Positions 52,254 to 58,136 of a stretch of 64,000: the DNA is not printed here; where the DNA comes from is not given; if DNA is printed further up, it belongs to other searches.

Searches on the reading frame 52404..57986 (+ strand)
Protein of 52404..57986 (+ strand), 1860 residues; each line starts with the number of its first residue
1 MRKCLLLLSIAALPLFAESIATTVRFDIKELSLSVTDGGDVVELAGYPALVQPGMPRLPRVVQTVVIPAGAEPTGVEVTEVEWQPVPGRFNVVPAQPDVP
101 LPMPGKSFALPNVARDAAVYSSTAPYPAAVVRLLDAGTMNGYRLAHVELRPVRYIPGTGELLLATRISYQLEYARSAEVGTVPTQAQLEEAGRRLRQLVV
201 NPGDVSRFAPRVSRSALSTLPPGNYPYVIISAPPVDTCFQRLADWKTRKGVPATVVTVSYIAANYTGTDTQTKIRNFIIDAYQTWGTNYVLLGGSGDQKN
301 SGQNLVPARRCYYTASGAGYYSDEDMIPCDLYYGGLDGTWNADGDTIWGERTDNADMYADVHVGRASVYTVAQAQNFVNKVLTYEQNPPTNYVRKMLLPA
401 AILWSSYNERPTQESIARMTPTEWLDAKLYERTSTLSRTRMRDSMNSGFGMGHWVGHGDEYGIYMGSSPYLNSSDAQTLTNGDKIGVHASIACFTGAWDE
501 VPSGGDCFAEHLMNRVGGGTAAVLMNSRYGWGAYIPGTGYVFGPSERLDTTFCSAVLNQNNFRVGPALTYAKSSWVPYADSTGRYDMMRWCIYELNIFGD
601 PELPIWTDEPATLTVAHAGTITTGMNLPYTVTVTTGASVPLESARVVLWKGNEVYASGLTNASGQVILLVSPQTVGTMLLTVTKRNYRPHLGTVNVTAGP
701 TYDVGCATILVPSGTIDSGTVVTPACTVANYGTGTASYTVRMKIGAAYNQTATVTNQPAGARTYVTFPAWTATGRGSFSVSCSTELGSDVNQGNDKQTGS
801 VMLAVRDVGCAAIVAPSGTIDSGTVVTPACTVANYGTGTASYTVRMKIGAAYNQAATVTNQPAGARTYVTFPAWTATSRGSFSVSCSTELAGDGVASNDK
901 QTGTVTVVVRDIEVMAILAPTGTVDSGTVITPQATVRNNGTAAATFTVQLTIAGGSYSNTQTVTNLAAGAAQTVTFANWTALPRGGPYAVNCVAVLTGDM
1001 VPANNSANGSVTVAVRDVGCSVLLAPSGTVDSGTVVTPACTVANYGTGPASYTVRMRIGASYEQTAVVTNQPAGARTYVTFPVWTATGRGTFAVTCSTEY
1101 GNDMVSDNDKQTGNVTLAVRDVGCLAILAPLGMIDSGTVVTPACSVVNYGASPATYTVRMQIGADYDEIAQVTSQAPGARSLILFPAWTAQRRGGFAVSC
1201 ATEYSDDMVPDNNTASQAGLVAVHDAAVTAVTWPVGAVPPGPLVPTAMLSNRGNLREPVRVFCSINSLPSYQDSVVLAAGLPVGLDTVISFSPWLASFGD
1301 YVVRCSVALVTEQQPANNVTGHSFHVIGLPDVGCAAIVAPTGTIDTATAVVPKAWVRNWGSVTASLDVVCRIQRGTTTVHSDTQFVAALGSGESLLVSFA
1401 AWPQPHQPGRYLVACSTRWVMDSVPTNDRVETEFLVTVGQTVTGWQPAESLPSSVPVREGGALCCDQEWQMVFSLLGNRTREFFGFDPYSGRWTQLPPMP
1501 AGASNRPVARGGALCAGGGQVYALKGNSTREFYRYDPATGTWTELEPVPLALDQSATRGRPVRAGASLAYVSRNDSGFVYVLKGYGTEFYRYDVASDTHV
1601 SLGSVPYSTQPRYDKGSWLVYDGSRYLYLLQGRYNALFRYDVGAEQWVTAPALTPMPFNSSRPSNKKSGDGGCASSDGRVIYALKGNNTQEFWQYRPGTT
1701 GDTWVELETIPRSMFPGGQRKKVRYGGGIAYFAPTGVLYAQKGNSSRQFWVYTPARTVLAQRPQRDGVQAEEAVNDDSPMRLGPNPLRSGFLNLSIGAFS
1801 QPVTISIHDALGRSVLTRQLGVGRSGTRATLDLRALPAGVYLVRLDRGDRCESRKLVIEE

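Call 53: search_protein_families(library=pfam, proteins=[window:52404-57986:+], max_evalue=0.001)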
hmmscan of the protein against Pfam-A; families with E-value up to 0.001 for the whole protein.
window:52404-57986:+ (1860 aa): 8 families
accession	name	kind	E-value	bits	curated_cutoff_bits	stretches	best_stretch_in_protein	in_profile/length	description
PF01364.23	Peptidase_C25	-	5.8e-63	213.8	23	1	227-604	1-373/374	Peptidase family C25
PF07705.17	CARDB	-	3.6e-14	53.2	22.7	1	918-999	9-88/101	CARDB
PF13964.12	Kelch_6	-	4.8e-10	39.5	25.3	1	1513-1549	6-47/50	Kelch motif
PF14742.11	GDE_N_bis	-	5.5e-08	33.2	22.1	0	1142-1176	95-129/194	N-terminal domain of (some) glycogen debranching enzymes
PF13415.12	Kelch_3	-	8e-08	32.7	22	0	1526-1550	14-38/48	Galactose oxidase, central domain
PF08126.16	Propeptide_C25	-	3.9e-07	29.8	22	1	46-180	50-179/205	Propeptide_C25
PF18962.6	Por_Secre_tail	-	1.1e-06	29.3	27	1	1784-1858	3-75/75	Secretion system C-terminal sorting domain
PF01344.31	Kelch_1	-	1.1e-06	28.5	20.1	0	1518-1547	18-44/46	Kelch motif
